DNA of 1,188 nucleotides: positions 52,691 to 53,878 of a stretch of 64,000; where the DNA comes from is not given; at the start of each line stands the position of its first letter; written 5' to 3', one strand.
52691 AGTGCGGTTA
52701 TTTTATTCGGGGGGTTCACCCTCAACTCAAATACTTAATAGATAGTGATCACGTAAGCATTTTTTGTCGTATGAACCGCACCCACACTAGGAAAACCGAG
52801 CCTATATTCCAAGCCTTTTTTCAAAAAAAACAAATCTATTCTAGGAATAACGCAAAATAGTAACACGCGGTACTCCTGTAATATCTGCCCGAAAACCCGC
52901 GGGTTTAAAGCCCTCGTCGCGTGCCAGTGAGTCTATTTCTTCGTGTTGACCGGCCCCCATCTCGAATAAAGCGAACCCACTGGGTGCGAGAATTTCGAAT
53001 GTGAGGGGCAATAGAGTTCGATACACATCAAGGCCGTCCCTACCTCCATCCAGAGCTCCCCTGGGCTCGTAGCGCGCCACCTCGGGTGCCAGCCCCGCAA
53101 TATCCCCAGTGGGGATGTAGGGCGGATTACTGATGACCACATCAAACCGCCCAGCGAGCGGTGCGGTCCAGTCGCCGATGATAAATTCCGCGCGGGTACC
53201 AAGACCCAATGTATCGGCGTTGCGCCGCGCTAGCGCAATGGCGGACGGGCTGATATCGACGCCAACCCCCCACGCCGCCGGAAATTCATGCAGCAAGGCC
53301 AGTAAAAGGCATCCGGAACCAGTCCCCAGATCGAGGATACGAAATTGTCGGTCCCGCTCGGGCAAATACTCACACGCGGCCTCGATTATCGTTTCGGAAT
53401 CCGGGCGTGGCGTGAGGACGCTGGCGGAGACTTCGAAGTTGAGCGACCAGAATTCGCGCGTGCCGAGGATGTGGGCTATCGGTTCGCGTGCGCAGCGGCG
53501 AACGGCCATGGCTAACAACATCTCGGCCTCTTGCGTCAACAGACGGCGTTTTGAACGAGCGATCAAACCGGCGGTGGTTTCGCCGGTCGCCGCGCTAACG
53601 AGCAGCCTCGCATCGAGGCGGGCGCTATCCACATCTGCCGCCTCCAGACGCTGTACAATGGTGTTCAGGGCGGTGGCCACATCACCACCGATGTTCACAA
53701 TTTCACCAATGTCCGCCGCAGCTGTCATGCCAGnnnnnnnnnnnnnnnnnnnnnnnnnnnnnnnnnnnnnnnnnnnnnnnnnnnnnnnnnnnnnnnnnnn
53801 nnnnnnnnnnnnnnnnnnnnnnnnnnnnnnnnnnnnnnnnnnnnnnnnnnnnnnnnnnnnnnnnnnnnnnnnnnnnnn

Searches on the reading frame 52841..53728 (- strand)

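Call 70: search_protein_families(library=pfam, proteins=[window:52841-53728:-], max_evalue=0.000001)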
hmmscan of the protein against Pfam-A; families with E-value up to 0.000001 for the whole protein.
window:52841-53728:- (295 aa): 6 families
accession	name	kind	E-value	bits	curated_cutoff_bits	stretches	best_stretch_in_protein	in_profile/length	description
PF17827.6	PrmC_N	-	1.1e-15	58.4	23.4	1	20-89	2-71/71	PrmC N-terminal domain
PF13847.12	Methyltransf_31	-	1.9e-13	50.8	27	1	129-201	5-81/145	Methyltransferase domain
PF05175.20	MTS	-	1.4e-12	48.1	23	1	121-204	26-108/170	Methyltransferase small domain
PF13649.12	Methyltransf_25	-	6.3e-12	46.5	27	1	131-219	1-91/97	Methyltransferase domain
PF08242.18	Methyltransf_12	-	4.2e-07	31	30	0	132-201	1-72/98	Methyltransferase domain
PF06325.19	PrmA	-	5.3e-07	29.9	22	1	130-201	164-233/296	Ribosomal protein L11 methyltransferase (PrmA)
